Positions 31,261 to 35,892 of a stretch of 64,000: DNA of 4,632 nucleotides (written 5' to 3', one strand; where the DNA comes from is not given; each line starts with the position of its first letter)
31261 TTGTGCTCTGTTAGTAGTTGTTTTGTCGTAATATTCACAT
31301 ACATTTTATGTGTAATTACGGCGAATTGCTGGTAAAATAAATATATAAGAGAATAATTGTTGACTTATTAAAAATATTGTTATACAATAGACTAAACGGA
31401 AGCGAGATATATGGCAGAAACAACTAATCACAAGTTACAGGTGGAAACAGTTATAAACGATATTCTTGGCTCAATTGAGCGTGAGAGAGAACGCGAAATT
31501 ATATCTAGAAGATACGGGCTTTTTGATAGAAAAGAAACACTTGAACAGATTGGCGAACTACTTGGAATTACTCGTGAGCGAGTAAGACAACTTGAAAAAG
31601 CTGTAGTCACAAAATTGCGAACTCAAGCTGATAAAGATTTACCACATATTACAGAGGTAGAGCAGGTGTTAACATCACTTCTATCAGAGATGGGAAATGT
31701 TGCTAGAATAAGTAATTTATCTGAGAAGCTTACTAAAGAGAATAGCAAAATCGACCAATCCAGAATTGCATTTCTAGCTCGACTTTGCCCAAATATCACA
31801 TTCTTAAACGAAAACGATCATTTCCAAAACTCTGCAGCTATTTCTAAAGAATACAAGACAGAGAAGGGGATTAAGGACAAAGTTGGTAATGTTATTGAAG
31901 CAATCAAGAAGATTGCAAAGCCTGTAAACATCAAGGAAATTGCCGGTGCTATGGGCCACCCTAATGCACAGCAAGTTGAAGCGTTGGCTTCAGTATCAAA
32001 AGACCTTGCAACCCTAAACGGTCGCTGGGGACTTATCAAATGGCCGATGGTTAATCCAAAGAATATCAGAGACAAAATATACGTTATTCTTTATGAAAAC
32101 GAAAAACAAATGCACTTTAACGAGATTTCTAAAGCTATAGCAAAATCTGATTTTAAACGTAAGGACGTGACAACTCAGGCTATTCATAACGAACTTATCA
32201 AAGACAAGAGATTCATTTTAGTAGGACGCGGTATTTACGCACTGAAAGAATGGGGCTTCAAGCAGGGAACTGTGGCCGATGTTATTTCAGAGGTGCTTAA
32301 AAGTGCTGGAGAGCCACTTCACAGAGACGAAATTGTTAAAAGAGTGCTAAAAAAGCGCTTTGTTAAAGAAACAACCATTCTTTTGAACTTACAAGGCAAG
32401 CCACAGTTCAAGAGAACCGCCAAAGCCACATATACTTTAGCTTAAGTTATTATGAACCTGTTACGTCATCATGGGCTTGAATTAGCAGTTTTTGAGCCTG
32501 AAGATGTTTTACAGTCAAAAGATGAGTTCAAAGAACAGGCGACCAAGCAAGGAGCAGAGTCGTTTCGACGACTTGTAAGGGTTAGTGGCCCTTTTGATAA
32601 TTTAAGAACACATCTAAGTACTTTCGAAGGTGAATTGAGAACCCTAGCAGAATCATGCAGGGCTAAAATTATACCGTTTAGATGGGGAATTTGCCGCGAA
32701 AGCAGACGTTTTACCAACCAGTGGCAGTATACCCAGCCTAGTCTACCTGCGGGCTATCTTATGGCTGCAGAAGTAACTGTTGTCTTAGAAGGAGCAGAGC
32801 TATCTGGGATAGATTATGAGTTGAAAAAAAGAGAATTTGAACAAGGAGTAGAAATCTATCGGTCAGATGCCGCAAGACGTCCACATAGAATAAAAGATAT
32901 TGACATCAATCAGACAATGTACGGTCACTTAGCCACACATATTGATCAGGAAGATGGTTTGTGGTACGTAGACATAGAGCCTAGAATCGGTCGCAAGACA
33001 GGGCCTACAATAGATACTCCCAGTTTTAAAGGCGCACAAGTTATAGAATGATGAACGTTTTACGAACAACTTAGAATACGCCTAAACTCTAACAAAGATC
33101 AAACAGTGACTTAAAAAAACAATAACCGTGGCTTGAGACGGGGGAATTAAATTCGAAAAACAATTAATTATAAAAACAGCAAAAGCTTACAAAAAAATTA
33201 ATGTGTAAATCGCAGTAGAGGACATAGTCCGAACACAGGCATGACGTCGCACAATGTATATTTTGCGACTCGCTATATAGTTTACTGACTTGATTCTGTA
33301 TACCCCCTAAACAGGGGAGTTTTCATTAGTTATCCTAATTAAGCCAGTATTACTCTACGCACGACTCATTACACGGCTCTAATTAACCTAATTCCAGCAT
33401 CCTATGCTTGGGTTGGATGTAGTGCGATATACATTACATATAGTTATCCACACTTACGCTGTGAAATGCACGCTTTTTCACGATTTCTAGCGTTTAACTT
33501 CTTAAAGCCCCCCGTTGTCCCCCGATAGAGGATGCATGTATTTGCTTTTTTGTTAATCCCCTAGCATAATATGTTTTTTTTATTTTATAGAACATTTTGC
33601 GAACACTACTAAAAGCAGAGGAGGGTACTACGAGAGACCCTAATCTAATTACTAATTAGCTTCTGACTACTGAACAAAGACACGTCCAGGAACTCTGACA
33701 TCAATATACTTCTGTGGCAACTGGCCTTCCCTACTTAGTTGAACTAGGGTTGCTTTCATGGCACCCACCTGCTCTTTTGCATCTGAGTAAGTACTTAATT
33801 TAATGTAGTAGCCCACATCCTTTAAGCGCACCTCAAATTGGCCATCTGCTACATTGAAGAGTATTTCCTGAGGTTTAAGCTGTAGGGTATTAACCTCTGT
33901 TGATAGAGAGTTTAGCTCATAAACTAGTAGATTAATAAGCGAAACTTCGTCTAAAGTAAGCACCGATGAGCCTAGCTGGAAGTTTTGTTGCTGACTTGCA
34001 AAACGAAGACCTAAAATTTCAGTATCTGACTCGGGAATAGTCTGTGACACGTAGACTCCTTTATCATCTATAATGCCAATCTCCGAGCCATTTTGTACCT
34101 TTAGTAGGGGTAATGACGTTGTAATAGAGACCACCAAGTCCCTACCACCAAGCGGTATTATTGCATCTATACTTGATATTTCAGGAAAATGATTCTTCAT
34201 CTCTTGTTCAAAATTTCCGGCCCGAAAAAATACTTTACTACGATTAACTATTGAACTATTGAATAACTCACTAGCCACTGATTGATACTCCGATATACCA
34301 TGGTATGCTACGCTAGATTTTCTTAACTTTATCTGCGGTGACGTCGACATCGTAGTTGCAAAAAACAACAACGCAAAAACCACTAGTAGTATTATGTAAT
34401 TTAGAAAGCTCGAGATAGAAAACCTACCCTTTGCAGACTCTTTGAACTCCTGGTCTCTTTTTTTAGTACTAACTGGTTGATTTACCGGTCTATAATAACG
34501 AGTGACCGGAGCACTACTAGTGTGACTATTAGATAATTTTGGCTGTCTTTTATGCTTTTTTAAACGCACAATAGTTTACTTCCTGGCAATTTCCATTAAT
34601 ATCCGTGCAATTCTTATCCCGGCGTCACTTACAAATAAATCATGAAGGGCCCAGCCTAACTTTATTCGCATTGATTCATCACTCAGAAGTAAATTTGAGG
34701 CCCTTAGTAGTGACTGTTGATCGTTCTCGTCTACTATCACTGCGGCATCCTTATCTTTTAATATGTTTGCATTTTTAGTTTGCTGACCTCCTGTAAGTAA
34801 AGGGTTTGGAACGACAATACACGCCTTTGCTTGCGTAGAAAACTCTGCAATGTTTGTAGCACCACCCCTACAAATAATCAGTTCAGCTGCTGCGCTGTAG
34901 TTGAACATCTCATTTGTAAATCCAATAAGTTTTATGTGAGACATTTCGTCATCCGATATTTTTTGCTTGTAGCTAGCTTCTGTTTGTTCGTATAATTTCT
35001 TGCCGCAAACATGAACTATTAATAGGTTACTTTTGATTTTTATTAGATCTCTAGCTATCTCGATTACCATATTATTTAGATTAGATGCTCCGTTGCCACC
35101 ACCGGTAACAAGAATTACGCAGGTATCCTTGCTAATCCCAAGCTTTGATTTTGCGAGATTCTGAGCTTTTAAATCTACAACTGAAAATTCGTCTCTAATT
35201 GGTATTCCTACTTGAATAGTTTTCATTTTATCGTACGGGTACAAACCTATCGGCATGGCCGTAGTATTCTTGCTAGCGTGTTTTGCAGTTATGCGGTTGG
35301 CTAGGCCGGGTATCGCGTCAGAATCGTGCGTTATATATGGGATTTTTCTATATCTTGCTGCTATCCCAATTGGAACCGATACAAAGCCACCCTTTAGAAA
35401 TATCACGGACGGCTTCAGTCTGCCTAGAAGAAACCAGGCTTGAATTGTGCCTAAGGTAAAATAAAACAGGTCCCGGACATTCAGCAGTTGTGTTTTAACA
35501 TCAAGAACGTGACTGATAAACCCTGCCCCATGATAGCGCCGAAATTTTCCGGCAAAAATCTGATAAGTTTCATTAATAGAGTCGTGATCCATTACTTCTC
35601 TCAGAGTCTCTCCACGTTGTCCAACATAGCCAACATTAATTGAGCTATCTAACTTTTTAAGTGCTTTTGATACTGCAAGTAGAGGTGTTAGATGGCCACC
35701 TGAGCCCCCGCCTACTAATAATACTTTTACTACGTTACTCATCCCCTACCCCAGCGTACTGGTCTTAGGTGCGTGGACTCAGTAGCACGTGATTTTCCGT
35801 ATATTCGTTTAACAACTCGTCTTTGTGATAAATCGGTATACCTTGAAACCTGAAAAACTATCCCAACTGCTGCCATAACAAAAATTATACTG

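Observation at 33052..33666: Gene-orientation switch with a dif-like palindrome: probable replication terminus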

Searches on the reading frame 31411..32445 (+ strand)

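Call 16: search_protein_families(library=pfam, proteins=[window:31411-32445:+])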
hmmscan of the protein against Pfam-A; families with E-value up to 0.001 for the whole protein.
window:31411-32445:+ (344 aa): 3 families
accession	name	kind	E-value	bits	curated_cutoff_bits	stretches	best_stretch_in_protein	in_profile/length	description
PF04545.22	Sigma70_r4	-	3.6e-13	49.3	24.1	1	25-70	7-49/50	Sigma-70, region 4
PF05066.19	HARE-HTH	-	3.8e-09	37.3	25.9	0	286-322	1-39/71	HB1, ASXL, restriction endonuclease HTH domain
PF16007.11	DUF4777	-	5.9e-05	23.6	34.4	0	290-318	7-35/66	Domain of unknown function (DUF4777)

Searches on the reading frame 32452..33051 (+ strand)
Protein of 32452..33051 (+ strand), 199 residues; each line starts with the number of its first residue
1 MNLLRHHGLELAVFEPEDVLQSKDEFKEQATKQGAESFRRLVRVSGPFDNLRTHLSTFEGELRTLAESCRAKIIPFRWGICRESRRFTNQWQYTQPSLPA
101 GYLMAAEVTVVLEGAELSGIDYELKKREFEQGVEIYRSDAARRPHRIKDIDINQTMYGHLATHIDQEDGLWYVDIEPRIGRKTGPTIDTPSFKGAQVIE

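Call 12: find_encoding_contigs(protein=window:32452-33051:+, flank=10000, max_places=10)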
Protein window:32452-33051:+ (199 aa): 3 contigs read that carry it; 3 places shown.
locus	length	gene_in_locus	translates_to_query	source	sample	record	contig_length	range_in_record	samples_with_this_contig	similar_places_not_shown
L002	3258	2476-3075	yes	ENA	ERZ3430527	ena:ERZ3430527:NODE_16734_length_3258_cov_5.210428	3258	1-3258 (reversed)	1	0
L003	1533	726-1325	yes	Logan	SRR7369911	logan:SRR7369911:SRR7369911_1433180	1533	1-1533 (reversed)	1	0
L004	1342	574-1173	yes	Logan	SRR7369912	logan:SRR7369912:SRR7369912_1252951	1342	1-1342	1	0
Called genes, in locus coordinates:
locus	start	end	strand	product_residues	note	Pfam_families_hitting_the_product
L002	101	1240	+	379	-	PF01131:Topoisom_bac, PF13368:Toprim_C_rpt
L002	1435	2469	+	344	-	PF04545:Sigma70_r4, PF05066:HARE-HTH (faint)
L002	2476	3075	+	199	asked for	-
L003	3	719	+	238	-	?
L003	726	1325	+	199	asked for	-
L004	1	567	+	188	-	?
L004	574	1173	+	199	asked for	-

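Call 16: search_protein_families(library=pfam, proteins=[window:32452-33051:+])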
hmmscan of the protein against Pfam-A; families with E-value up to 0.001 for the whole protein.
window:32452-33051:+ (199 aa): 0 families

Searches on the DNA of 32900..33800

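Call 41: search_rna_families(source=window, start=32900, end=33800, threshold=evalue, max_evalue=10)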
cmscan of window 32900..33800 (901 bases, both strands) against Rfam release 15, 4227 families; matches with E-value up to 10: 3.
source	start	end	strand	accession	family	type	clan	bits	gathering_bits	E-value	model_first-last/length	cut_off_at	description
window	33110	33152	-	RF01334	CRISPR-DR21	Gene; CRISPR;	-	17.3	48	6.4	1-37/37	no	CRISPR RNA direct repeat element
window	33615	33647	-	RF03307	mir-1825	Gene; miRNA;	-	16.3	70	3.5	1-52/52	no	mir-1825 microRNA precursor family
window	33340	33380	-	RF01135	sR24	Gene; snRNA; snoRNA; CD-box;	-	13.3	36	6.2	13-53/55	no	Small nucleolar RNA sR24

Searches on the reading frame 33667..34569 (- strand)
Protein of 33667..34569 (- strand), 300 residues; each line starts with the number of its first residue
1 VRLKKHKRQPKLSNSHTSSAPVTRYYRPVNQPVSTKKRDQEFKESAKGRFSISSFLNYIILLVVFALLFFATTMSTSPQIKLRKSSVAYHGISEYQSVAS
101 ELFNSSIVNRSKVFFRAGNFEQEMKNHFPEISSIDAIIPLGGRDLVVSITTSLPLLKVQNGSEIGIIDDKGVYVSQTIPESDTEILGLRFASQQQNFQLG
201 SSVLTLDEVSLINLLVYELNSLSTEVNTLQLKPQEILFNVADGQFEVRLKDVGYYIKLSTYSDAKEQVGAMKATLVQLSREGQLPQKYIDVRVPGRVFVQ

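Call 11: find_encoding_contigs(protein=window:33667-34569:-, flank=10000, max_places=10)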
Protein window:33667-34569:- (300 aa): 1 contig read that carries it; 1 place shown.
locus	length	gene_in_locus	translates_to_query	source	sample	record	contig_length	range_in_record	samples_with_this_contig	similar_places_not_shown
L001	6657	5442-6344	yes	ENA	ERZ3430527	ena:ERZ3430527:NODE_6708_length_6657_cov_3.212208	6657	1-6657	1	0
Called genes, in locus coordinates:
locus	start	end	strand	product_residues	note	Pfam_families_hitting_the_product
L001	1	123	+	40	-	?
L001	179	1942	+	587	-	PF03717:PBP_dimer, PF00905:Transpeptidase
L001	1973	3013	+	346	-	PF00953:Glycos_transf_4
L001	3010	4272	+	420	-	PF01098:FTSW_RODA_SPOVE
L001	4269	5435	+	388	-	PF03033:Glyco_transf_28, PF04101:Glyco_tran_28_C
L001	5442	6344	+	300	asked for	-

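Call 16: search_protein_families(library=pfam, proteins=[window:33667-34569:-])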
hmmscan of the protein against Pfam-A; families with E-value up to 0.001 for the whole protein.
window:33667-34569:- (300 aa): 0 families

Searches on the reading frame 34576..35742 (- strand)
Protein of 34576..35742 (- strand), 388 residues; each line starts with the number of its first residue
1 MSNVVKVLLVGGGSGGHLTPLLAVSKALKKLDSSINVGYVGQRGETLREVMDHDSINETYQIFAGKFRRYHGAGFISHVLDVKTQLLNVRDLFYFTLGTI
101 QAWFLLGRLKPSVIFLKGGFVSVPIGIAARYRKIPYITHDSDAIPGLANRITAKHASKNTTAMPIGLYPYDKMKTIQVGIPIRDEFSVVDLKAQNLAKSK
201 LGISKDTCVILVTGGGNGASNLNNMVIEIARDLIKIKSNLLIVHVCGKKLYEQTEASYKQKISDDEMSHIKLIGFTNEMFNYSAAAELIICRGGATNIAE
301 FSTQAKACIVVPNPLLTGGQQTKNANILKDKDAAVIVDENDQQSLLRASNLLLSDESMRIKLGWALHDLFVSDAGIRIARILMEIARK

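Call 18: find_homologous_proteins(query=window:34576-35742:-, max_evalue=1e-30)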
Query window:34576-35742:- (388 aa): 3044 proteins with E <= 1e-30 among 8000 candidates; the best 120 are listed.
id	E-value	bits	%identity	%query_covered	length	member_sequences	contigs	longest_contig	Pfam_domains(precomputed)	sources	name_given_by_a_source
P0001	2.9e-252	854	100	100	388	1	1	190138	PF04101.23,PF03033.27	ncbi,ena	-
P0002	4.8e-136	472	57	98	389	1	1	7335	PF04101.23,PF03033.27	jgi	jgi:UDP-N-acetylglucosamine--N-acetylmuramyl-(pentapeptide) pyrophosphoryl-undecaprenol N-acetylgluc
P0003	6.0e-135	468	55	99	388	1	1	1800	PF04101.23,PF03033.27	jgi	jgi:UDP-N-acetylglucosamine--N-acetylmuramyl-(pentapeptide) pyrophosphoryl-undecaprenol N-acetylgluc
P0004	9.7e-135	468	56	98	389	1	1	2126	PF04101.23,PF03033.27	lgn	-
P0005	9.7e-132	458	55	97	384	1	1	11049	PF04101.23,PF03033.27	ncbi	-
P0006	2.1e-131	457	56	99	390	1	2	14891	PF04101.23,PF03033.27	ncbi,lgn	-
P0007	3.6e-131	456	54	98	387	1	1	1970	PF04101.23,PF03033.27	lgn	-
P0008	4.0e-130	452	54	98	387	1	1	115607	PF04101.23,PF03033.27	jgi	jgi:UDP-N-acetylglucosamine--N-acetylmuramyl-(pentapeptide) pyrophosphoryl-undecaprenol N-acetylgluc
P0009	5.3e-130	452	54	98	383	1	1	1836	PF04101.23,PF03033.27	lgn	-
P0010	8.8e-130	451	54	98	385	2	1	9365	PF04101.23,PF03033.27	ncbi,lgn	-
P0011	3.1e-129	449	53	99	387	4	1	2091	PF04101.23,PF03033.27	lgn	-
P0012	2.4e-128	447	53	98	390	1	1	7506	PF04101.23,PF03033.27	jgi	jgi:UDP-N-acetylglucosamine--N-acetylmuramyl-(pentapeptide) pyrophosphoryl-undecaprenol N-acetylgluc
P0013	2.0e-127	443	53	100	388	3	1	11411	PF04101.23,PF03033.27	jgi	jgi:UDP-N-acetylglucosamine--N-acetylmuramyl-(pentapeptide) pyrophosphoryl-undecaprenol N-acetylgluc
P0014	2.3e-127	443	53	99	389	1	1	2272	PF04101.23,PF03033.27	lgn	-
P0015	5.0e-127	442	55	98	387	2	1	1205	PF04101.23,PF03033.27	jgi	jgi:UDP-N-acetylglucosamine--N-acetylmuramyl-(pentapeptide) pyrophosphoryl-undecaprenol N-acetylgluc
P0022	3.9e-125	436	51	99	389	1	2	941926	PF04101.23,PF03033.27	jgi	jgi:UDP-N-acetylglucosamine--N-acetylmuramyl-(pentapeptide) pyrophosphoryl-undecaprenol N-acetylgluc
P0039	3.2e-122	426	53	96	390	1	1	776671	PF04101.23,PF03033.27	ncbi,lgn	-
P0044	1.2e-121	424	52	98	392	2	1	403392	PF04101.23,PF03033.27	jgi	jgi:UDP-N-acetylglucosamine--N-acetylmuramyl-(pentapeptide) pyrophosphoryl-undecaprenol N-acetylgluc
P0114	1.1e-104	369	45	97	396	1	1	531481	PF04101.23,PF03033.27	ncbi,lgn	-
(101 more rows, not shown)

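Call 19: find_encoding_contigs(protein=P0001, flank=10000, max_places=4)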
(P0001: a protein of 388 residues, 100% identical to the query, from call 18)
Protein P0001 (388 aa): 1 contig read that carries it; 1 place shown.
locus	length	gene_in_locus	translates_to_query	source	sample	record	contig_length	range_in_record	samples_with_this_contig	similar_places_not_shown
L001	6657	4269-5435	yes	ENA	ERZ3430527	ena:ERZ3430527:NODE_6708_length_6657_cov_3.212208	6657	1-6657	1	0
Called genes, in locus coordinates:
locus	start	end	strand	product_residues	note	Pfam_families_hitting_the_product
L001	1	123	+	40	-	?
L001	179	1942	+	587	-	PF03717:PBP_dimer, PF00905:Transpeptidase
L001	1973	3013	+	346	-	PF00953:Glycos_transf_4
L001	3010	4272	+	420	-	PF01098:FTSW_RODA_SPOVE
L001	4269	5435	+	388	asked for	PF03033:Glyco_transf_28, PF04101:Glyco_tran_28_C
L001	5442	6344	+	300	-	-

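Call 20: find_encoding_contigs(protein=P0022, flank=10000, max_places=3)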
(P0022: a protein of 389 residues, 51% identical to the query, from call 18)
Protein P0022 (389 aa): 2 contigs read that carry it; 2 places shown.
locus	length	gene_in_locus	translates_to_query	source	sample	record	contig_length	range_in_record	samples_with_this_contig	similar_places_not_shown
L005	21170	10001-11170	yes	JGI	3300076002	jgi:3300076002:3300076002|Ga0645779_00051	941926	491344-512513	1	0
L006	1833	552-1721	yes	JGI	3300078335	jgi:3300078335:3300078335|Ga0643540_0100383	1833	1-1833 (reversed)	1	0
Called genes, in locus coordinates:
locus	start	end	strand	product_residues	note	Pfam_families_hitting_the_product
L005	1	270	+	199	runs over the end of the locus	PF01936:NYN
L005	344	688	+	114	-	PF09685:MamF_MmsF (weak)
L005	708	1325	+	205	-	PF27226:AF_1845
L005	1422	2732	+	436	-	PF00232:Glyco_hydro_1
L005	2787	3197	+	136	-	-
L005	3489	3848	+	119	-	PF02381:MraZ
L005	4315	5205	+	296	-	PF01795:Methyltransf_5, PF03602:Cons_hypoth95 (weak)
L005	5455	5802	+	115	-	-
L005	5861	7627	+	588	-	PF03717:PBP_dimer, PF00905:Transpeptidase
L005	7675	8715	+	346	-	PF00953:Glycos_transf_4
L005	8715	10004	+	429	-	PF01098:FTSW_RODA_SPOVE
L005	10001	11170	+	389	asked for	PF03033:Glyco_transf_28, PF04101:Glyco_tran_28_C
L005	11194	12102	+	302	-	-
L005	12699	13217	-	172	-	-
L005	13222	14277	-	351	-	PF04545:Sigma70_r4, PF16007:DUF4777 (faint), PF05066:HARE-HTH (faint)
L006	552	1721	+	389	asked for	PF03033:Glyco_transf_28, PF04101:Glyco_tran_28_C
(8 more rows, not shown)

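Call 21: find_encoding_contigs(protein=P0039, flank=10000, max_places=3)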
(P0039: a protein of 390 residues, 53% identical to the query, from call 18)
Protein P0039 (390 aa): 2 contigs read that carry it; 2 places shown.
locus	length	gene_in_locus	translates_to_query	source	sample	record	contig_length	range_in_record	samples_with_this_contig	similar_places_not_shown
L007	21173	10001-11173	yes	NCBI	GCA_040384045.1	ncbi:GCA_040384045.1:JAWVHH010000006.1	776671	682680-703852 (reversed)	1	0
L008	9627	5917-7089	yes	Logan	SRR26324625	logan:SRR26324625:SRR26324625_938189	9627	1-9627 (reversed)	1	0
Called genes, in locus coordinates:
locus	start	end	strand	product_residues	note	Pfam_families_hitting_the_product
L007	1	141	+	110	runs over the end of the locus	PF09685:MamF_MmsF (weak)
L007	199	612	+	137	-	PF08570:DUF1761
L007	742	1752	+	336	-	PF01933:CofD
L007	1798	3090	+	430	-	PF00232:Glyco_hydro_1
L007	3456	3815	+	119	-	PF02381:MraZ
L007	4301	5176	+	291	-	PF01795:Methyltransf_5, PF13847:Methyltransf_31 (faint)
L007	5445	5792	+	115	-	-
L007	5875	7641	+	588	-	PF03717:PBP_dimer, PF21922:PBP_dimer_2 (weak), PF00905:Transpeptidase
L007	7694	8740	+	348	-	PF00953:Glycos_transf_4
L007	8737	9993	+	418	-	PF01098:FTSW_RODA_SPOVE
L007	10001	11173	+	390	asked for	PF03033:Glyco_transf_28, PF04101:Glyco_tran_28_C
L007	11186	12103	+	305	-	-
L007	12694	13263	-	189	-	-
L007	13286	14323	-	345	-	PF04545:Sigma70_r4, PF05066:HARE-HTH (faint)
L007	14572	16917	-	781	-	PF01751:Toprim, PF01131:Topoisom_bac, PF13368:Toprim_C_rpt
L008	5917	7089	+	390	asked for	PF03033:Glyco_transf_28, PF04101:Glyco_tran_28_C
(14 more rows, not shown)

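Call 26: find_encoding_contigs(protein=P0114, flank=10000, max_places=2)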
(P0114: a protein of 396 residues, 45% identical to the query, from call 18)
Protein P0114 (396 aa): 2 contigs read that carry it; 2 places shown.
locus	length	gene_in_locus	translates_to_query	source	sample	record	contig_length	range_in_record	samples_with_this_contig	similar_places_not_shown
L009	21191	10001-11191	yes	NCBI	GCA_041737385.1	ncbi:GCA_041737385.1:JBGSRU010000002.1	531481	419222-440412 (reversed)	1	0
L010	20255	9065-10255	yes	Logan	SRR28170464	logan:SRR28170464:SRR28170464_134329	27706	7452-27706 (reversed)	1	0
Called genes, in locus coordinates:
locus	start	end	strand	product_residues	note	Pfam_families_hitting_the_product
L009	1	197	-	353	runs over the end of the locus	-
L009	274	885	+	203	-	PF01936:NYN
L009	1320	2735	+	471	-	PF00232:Glyco_hydro_1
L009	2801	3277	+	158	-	-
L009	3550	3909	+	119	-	PF02381:MraZ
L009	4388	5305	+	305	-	PF01795:Methyltransf_5, PF03602:Cons_hypoth95 (weak), PF13847:Methyltransf_31 (faint)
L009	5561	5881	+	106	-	-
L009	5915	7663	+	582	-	PF03717:PBP_dimer, PF00905:Transpeptidase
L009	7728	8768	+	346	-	PF00953:Glycos_transf_4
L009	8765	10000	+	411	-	PF01098:FTSW_RODA_SPOVE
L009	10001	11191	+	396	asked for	PF03033:Glyco_transf_28, PF04101:Glyco_tran_28_C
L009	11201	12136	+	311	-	-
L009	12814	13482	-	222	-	-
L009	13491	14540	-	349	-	PF16007:DUF4777 (faint), PF04545:Sigma70_r4, PF05066:HARE-HTH (faint)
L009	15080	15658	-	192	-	-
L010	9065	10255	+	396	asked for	PF03033:Glyco_transf_28, PF04101:Glyco_tran_28_C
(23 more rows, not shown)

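Call 27: find_encoding_contigs(protein=P0044, flank=10000, max_places=2)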
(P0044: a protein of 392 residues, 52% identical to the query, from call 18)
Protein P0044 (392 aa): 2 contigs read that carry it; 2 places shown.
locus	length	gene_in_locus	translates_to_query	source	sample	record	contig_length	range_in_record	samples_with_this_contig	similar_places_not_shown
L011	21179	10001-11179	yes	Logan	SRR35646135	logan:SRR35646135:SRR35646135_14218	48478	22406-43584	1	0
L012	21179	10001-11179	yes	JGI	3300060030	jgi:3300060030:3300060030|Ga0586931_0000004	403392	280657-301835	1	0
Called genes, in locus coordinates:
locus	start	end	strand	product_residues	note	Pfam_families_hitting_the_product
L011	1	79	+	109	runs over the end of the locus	PF09685:MamF_MmsF (weak)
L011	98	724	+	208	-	PF27226:AF_1845 (weak)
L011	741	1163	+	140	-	PF08570:DUF1761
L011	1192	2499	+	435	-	PF00232:Glyco_hydro_1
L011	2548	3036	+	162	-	-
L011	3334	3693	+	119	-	PF02381:MraZ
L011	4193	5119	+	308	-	PF00398:RrnaAD (faint), PF01209:Ubie_methyltran (faint), PF01795:Methyltransf_5, PF03602:Cons_hypoth95 (weak)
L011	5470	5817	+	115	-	-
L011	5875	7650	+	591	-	PF03717:PBP_dimer, PF00905:Transpeptidase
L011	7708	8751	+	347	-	PF00953:Glycos_transf_4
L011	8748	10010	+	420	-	PF01098:FTSW_RODA_SPOVE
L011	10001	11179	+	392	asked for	PF03033:Glyco_transf_28, PF04101:Glyco_tran_28_C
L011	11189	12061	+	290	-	-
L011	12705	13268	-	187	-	-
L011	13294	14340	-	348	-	PF04545:Sigma70_r4, PF05066:HARE-HTH (faint)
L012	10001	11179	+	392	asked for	PF03033:Glyco_transf_28, PF04101:Glyco_tran_28_C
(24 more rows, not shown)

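Call 53: find_related_loci(query=A3, collection=metagenome_contigs, flank=5000)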
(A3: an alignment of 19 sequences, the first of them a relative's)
Query A3 (388 aa) in metagenome_contigs; peptide patterns used: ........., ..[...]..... (x = any residue, [..] = any of these).
449 stretches matched a pattern; 305 encode a relative of the query (tblastn E <= 1e-3); the best 80 are kept; 80 distinct loci.
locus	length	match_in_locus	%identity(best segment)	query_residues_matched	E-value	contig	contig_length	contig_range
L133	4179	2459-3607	54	6-387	2e-137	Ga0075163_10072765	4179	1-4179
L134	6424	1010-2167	54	3-387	7e-134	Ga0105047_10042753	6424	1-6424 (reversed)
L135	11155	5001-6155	52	2-386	6e-133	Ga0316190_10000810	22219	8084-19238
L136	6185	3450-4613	52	1-388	1e-132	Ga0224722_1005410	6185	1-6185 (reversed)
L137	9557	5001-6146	53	6-386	2e-129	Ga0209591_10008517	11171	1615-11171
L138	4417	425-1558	52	8-385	1e-130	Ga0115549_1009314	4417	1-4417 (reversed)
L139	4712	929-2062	53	8-385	8e-124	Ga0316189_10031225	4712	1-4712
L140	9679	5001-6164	48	1-388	2e-118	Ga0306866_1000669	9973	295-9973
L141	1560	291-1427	44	7-385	3e-115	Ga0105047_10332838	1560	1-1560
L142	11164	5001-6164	43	2-385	1e-106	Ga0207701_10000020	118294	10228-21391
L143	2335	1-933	54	78-387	1e-111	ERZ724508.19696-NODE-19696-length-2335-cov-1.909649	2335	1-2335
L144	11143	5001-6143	45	5-385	6e-106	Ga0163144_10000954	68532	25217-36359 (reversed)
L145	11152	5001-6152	45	5-383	1e-105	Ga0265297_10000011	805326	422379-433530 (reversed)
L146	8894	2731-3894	45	3-386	1e-105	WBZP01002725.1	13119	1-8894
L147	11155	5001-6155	43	3-384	2e-105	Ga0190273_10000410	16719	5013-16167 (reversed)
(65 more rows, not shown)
